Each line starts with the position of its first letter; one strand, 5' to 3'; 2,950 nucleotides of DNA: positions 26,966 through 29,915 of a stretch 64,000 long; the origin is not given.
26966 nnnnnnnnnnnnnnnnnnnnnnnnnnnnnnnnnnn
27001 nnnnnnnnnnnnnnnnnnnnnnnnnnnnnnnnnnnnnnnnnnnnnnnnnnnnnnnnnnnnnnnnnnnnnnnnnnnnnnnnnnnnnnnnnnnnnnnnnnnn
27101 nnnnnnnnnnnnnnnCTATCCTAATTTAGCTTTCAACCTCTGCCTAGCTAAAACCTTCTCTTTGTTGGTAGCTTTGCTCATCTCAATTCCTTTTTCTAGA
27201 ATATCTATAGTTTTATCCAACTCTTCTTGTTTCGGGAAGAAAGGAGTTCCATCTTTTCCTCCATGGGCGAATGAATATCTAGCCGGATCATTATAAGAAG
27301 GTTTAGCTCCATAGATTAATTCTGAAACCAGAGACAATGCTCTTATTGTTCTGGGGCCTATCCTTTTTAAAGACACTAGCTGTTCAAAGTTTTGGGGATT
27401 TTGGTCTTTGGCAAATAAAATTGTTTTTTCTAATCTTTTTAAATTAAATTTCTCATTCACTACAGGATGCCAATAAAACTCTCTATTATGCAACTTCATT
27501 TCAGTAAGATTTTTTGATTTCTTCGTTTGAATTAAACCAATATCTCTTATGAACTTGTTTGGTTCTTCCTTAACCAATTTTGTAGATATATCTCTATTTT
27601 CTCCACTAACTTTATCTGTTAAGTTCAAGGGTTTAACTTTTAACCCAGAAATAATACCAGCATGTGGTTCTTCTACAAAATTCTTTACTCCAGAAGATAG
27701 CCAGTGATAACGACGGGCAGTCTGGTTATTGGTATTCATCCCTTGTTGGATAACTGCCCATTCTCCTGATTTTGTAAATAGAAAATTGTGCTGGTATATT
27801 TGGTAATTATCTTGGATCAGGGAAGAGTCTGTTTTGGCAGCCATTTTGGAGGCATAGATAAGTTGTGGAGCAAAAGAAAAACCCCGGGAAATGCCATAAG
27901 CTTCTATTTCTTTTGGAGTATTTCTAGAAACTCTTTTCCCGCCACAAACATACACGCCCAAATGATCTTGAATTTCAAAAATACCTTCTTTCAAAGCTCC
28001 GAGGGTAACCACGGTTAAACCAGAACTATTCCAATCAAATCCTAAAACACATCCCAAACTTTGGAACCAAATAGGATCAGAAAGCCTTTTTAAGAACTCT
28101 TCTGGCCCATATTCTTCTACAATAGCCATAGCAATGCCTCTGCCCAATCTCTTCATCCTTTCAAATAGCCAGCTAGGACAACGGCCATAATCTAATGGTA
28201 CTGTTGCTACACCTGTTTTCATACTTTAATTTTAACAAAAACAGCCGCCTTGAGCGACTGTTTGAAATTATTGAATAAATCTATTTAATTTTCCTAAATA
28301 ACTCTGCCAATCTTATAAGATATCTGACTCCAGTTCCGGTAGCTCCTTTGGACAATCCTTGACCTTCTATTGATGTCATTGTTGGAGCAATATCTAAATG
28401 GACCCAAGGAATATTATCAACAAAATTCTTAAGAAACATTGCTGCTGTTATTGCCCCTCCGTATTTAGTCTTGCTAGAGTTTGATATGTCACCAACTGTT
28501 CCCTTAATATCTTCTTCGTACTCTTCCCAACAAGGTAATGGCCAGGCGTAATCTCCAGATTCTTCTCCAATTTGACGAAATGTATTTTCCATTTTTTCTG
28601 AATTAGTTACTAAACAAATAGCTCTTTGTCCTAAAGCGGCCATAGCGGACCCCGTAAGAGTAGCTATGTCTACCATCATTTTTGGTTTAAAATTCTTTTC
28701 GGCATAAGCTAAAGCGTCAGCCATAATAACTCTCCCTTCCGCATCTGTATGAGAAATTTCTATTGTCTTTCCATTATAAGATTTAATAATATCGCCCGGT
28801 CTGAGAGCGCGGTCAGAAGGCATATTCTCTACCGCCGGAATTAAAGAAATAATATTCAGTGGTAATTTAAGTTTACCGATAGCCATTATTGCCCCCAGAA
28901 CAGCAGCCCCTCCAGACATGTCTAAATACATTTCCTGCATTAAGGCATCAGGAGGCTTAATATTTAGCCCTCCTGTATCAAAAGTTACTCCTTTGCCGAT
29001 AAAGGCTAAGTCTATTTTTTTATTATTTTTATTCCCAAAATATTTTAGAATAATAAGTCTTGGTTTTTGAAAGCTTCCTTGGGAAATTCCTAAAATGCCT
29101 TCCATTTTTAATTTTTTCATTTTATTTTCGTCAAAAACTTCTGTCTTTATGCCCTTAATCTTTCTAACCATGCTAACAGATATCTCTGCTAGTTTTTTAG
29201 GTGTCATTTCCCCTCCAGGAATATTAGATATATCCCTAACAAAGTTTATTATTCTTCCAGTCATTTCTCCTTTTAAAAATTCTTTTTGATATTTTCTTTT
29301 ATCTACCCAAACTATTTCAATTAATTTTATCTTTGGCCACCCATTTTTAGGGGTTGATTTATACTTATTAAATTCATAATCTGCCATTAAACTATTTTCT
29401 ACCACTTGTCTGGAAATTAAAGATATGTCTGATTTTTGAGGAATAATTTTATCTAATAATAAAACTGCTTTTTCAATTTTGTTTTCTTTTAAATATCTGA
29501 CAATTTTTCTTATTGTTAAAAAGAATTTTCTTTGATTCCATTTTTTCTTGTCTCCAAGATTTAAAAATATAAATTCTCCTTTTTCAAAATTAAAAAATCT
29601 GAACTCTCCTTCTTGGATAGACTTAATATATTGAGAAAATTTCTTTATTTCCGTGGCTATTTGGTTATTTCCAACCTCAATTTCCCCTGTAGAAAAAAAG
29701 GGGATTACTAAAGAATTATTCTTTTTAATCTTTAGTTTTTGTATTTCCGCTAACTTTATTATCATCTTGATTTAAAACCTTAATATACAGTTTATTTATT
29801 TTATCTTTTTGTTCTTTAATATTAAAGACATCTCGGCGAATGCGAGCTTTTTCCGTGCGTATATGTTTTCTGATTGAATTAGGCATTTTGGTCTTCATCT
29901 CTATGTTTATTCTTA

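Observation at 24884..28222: Bacterial Elp3 joined head-to-head (CATATG) with a Trm9-like methyltransferase, and convergently overlapped by DUF763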

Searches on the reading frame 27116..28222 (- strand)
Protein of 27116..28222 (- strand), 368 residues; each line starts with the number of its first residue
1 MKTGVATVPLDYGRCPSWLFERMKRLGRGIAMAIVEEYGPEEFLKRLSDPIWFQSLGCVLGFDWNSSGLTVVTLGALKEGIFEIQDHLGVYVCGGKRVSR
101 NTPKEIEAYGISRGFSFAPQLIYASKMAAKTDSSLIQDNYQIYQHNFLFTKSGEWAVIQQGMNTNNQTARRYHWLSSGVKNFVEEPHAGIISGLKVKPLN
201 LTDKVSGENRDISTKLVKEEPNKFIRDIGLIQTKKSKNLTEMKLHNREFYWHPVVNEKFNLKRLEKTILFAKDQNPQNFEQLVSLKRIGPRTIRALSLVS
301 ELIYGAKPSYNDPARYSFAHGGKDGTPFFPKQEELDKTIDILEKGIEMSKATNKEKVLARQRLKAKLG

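Call 3: search_protein_families(library=pfam, proteins=[window:27116-28222:-], max_evalue=0.01)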
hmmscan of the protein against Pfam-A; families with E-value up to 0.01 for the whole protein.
window:27116-28222:- (368 aa): 1 family
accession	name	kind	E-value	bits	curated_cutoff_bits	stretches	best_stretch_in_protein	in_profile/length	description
PF05559.16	DUF763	-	8.9e-123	410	35.5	1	4-328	1-317/319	Protein of unknown function (DUF763)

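Call 4: search_protein_families(library=ncbifam, proteins=[window:27116-28222:-], max_evalue=0.01)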
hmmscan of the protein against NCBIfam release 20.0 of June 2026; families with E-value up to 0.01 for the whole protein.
window:27116-28222:- (368 aa): 0 families

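Call 46: find_homologous_proteins(query=window:27119-28222:-, max_evalue=0.00001)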
Query window:27119-28222:- (368 aa): 7999 proteins with E <= 0.00001 among 8000 candidates; the best 120 are listed.
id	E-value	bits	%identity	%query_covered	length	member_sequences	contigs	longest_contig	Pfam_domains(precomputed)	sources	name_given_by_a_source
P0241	7.1e-248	840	100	100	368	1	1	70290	PF05559.17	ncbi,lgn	ncbi:MAG: DUF763 domain-containing protein [bacterium]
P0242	5.2e-221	751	88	100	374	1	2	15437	PF05559.17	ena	-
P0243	1.9e-217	739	84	100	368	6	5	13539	PF05559.17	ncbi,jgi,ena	-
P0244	1.5e-213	727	84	100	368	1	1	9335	PF05559.17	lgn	-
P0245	4.1e-207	706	83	99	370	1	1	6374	PF05559.17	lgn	-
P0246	3.6e-204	696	81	99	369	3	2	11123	PF05559.17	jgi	-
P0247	1.3e-201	687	80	99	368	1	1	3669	PF05559.17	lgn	-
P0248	2.5e-198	677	79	99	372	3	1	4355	PF05559.17,PF00633.30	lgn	-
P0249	2.9e-198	676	79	99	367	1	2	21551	PF05559.17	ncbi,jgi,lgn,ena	-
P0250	3.9e-198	676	79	99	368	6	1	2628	PF05559.17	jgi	-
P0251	2.0e-197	674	79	99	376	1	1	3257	PF05559.17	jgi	-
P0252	8.6e-197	672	79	99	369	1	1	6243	PF05559.17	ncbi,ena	-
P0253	1.4e-196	671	77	99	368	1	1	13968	PF05559.17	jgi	jgi:hypothetical protein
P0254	1.4e-196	671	79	99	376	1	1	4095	PF05559.17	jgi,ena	-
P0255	6.5e-196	669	78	100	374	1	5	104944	PF05559.17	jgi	jgi:hypothetical protein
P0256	1.3e-195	668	79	99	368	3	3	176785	PF05559.17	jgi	-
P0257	3.7e-195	666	78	100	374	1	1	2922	PF05559.17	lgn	-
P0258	8.2e-195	665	78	99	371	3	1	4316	PF05559.17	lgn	-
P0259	9.1e-195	665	78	99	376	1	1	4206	PF05559.17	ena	-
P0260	2.1e-194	664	77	99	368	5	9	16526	PF05559.17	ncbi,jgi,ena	-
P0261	2.2e-194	664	78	99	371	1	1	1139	PF05559.17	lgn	-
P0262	5.4e-194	662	77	99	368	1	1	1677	PF05559.17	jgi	jgi:hypothetical protein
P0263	1.5e-193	661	77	99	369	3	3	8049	PF05559.17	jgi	-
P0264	2.8e-191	653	76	99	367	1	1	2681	PF05559.17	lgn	-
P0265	1.1e-190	652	75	99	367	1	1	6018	PF05559.17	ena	-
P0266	1.1e-190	651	75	99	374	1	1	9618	PF05559.17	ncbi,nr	ncbi:MAG: DUF763 domain-containing protein [bacterium]|nr:DUF763 domain-containing protein [bacteriu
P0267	1.8e-190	651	77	99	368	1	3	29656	PF05559.17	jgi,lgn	-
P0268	1.2e-189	648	78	99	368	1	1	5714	PF05559.17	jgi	-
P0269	1.5e-189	648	76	99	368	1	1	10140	PF05559.17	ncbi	-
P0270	3.7e-189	646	76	99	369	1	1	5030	PF05559.17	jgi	jgi:hypothetical protein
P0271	1.1e-188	645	76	99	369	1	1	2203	PF05559.17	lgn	-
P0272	1.8e-188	644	76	100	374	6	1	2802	PF05559.17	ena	-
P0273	3.7e-188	643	76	99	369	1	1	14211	PF05559.17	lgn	-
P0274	5.9e-188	642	73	100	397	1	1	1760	PF05559.17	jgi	-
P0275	9.8e-188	642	75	99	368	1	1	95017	PF05559.17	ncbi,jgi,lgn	-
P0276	1.3e-187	641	75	99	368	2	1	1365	PF05559.17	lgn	-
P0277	1.6e-187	641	75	99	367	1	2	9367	PF05559.17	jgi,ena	-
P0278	2.2e-187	641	74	100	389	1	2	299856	PF05559.17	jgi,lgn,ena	-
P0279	2.4e-187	641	75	99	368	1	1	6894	PF05559.17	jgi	-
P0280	4.9e-187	639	75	99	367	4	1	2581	PF05559.17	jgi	-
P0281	5.6e-187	639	75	99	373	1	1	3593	PF05559.17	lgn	-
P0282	2.4e-186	637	74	99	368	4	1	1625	PF05559.17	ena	-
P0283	4.8e-186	636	74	100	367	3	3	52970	PF05559.17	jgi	jgi:hypothetical protein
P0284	5.3e-186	636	75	99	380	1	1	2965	PF05559.17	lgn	-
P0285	1.3e-185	635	75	99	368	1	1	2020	PF05559.17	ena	-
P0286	2.2e-185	634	74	99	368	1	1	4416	PF05559.17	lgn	-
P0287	8.4e-185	632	74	99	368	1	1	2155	PF05559.17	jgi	-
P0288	8.7e-185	632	73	99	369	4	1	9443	PF05559.17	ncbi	-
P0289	1.9e-184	631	80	93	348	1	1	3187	PF05559.17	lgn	-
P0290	2.4e-184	631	73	100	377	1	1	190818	PF05559.17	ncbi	ncbi:MAG: DUF763 domain-containing protein [bacterium]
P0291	3.2e-184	630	75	99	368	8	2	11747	PF05559.17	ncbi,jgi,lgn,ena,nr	ncbi:MAG: DUF763 domain-containing protein [Candidatus Paceibacterota bacterium]|jgi:hypothetical pr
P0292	3.6e-184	630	74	99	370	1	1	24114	PF05559.17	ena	-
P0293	3.9e-184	630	73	100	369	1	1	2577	PF05559.17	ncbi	-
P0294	7.7e-184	629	73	99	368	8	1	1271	PF05559.17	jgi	-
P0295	1.1e-183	628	73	99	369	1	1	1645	PF05559.17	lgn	-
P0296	1.1e-183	628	75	99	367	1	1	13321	PF05559.17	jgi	-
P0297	1.6e-183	628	75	99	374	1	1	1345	PF05559.17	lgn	-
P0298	2.3e-183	627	73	100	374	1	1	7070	PF05559.17,PF00633.30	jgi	jgi:hypothetical protein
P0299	2.9e-183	627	72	100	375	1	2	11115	PF05559.17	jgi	jgi:hypothetical protein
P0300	4.5e-183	626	73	99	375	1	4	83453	PF05559.17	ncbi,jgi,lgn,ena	-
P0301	8.7e-183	625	74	100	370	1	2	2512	PF05559.17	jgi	-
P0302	1.4e-182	625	74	99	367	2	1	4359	PF05559.17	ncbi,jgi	-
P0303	1.5e-182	625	75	99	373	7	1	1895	PF05559.17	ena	-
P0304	1.6e-182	625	74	99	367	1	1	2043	PF05559.17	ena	-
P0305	1.8e-182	624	74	99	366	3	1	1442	PF05559.17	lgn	-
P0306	2.0e-182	624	74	100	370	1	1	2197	PF05559.17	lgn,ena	-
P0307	2.9e-182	624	72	99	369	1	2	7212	PF05559.17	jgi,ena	-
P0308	3.1e-182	624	73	99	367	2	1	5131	PF05559.17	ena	-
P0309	3.3e-182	624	74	99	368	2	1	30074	PF05559.17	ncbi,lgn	-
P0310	3.9e-182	623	72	99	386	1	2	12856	PF05559.17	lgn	-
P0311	4.2e-182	623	73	100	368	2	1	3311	PF05559.17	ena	-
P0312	4.9e-182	623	72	99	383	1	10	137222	PF05559.17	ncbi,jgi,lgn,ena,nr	ncbi:hypothetical protein AMJ48_02185 [Parcubacteria bacterium DG_74_1]|nr:MAG: hypothetical protein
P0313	1.0e-181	622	73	99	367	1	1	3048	PF05559.17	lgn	-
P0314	1.1e-181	622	72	99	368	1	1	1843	PF05559.17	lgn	-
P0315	1.6e-181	621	72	100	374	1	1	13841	PF05559.17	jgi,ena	-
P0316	1.7e-181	621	73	99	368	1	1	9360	PF05559.17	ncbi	-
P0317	1.9e-181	621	72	99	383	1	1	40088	PF05559.17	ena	-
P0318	2.2e-181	621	74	99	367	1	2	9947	PF05559.17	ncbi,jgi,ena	ncbi:hypothetical protein ES703_19168 [subsurface metagenome]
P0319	3.6e-181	620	72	100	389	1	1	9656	PF05559.17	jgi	-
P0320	4.2e-181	620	72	100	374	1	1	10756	PF05559.17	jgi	-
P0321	5.0e-181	620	73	99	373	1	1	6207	PF05559.17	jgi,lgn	-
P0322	6.2e-181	619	74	99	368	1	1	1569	PF05559.17,PF00633.30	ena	-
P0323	6.3e-181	619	72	99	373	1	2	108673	PF05559.17,PF00633.30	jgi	-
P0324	2.3e-180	618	70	100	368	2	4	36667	PF05559.17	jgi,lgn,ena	-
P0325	2.5e-180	617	73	98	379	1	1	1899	PF05559.17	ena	-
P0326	4.1e-180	617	72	99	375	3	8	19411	PF05559.17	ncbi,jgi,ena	-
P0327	4.7e-180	616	74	99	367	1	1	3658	PF05559.17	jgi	jgi:hypothetical protein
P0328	5.0e-180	616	73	99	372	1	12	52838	PF05559.17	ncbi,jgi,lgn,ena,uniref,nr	ncbi:MAG: DUF763 domain-containing protein [Candidatus Nealsonbacteria bacterium CG10_big_fil_rev_8_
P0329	5.0e-180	616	73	99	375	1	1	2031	PF05559.17,PF00633.30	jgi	-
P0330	5.0e-180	616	74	99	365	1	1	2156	PF05559.17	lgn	-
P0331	5.3e-180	616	73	100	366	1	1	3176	PF05559.17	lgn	-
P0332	6.4e-180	616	72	100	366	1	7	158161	PF05559.17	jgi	-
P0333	6.8e-180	616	71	100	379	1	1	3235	PF05559.17,PF00633.30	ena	-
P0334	1.3e-179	615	73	100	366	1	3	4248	PF05559.17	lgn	-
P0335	1.5e-179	615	73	99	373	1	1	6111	PF05559.17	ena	-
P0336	1.6e-179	615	71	100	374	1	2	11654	PF05559.17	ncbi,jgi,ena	-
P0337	1.7e-179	615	72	99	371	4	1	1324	PF05559.17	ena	-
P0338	1.7e-179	615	72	99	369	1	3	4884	PF05559.17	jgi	-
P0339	1.8e-179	615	74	98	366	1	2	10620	PF05559.17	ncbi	-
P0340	2.5e-179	614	73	97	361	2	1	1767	PF05559.17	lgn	-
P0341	2.5e-179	614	74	99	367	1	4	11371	PF05559.17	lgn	-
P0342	4.2e-179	613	71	100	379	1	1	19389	PF05559.17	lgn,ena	-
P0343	5.5e-179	613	72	99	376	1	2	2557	PF05559.17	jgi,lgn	-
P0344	8.6e-179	612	72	99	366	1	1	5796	PF05559.17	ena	-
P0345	8.7e-179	612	72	100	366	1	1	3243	PF05559.17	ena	-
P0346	1.2e-178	612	72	100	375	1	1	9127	PF05559.17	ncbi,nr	ncbi:MAG: DUF763 domain-containing protein [Candidatus Pacebacteria bacterium]|nr:DUF763 domain-cont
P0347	1.2e-178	612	73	99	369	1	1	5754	PF05559.17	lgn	-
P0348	1.3e-178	612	71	99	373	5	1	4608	PF05559.17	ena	-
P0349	1.3e-178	612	72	99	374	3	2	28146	PF05559.17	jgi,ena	-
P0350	2.3e-178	611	72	99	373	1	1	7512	PF05559.17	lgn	-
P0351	1.1e-177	609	73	99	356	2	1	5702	PF05559.17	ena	-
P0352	1.3e-177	609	73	99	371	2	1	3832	PF05559.17,PF00633.30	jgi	-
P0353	1.3e-177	608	73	98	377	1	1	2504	PF05559.17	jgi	jgi:hypothetical protein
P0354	1.4e-177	608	73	99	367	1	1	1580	PF05559.17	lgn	-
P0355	1.9e-177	608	72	98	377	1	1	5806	PF05559.17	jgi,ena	-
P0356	2.0e-177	608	73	98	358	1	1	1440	PF05559.17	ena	-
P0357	2.8e-177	607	73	99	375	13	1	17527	PF05559.17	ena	-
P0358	3.2e-177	607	72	99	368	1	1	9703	PF05559.17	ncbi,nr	ncbi:MAG: DUF763 domain-containing protein [bacterium]|nr:DUF763 domain-containing protein [bacteriu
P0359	3.4e-177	607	71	99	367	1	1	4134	PF05559.17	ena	-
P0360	3.8e-177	607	71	99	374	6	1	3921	PF05559.17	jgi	jgi:hypothetical protein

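Call 49: search_solved_structures(query=A5, max_evalue=10, show_alignments=3)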
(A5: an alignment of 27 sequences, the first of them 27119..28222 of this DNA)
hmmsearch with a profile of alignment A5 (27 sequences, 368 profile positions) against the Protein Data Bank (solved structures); distinct sequences matched with E-value up to 10: 0.

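Call 55: predict_structure(alignment_id=A5)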
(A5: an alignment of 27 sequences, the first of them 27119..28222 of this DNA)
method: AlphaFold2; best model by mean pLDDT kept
length: 368 residues; sequences in the alignment: 27
mean_pLDDT: 53.2   pTM: 0.48
mean pLDDT of the five models: 53.2, 49.6, 49.5, 42.4, 41.7
residues with pLDDT >= 90: 0; 70-90: 79; 50-70: 136; < 50: 153
segments of 3 or more residues with pLDDT < 50: 1-13, 65-68, 95-106, 112-114, 117-138, 178-206, 234-257, 305-330, 349-356
pLDDT, mean of each block of 10 residues (from residue 1): 28 60 80 84 76 67 52 72 77 49 48 47 43 43 61 65 56 52 24 27 45 65 65 44 25 44 75 74 55 58 48 24 26 50 49 49 57
secondary structure, 60 per line:
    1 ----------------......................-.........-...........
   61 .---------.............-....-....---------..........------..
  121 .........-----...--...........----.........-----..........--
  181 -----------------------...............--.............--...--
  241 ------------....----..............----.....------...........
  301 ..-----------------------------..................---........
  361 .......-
elements in order: H17-38 H40-48 H50-61 H71-83 H85-88 E90-93 H103-112 H119-129 E135-137 E140-150 E155-163 E169-175 H204-218 H221-233 H253-256 H261-274 H279-283 H290-302 H332-349 H353-367

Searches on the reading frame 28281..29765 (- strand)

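Call 3: search_protein_families(library=pfam, proteins=[window:28281-29765:-], max_evalue=0.01)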
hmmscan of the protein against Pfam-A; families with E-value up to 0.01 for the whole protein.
window:28281-29765:- (494 aa): 3 families
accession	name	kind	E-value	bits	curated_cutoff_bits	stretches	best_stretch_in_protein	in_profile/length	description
PF00883.26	Peptidase_M17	-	1.7e-113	379.4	25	1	174-484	1-310/310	Cytosol aminopeptidase family, catalytic domain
PF02789.23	Peptidase_M17_N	-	9e-10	39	23.4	1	65-138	55-128/129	Cytosol aminopeptidase family, N-terminal domain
PF17820.7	PDZ_6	-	0.0015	18.6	27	1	312-339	6-32/54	PDZ domain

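Call 4: search_protein_families(library=ncbifam, proteins=[window:28281-29765:-], max_evalue=0.01)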
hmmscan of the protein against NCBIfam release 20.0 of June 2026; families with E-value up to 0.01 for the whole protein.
window:28281-29765:- (494 aa): 13 families
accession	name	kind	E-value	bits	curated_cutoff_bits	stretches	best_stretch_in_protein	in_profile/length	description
NF002083.0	PRK00913.3-5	equivalog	2e-124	416.2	468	1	8-488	7-488/492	leucyl aminopeptidase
NF002073.0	PRK00913.1-2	equivalog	9.1e-120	400.9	432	1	59-491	76-502/505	leucyl aminopeptidase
NF002074.0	PRK00913.1-4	equivalog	2.9e-117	392.5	415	1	65-484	73-487/496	leucyl aminopeptidase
NF002077.0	PRK00913.2-4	equivalog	1.2e-108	364.3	471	1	118-486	124-494/501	leucyl aminopeptidase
NF002075.0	PRK00913.2-2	equivalog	1.8e-108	363.6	468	1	11-487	15-496/502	leucyl aminopeptidase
NF002082.0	PRK00913.3-4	equivalog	7.4e-101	338.4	552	1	66-486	71-499/504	leucyl aminopeptidase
NF002076.0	PRK00913.2-3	equivalog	9.6e-97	325.1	491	1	36-485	45-488/494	leucyl aminopeptidase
NF002081.0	PRK00913.3-3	equivalog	4.7e-93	312.6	485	1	64-486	57-477/485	leucyl aminopeptidase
NF002072.0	PRK00913.1-1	equivalog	1.2e-88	297.9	826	1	67-484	75-489/502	leucyl aminopeptidase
NF002080.0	PRK00913.3-2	equivalog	1.6e-82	277.8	475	1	86-471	53-430/447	leucyl aminopeptidase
NF002078.0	PRK00913.2-5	equivalog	2.2e-75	254.1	622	1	12-488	12-495/500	leucyl aminopeptidase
NF003450.0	PRK05015.1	equivalog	6.6e-68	229.3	437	1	149-486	85-424/429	aminopeptidase PepB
NF002079.0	PRK00913.3-1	equivalog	2.2e-61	208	1013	1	158-488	158-490/496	leucyl aminopeptidase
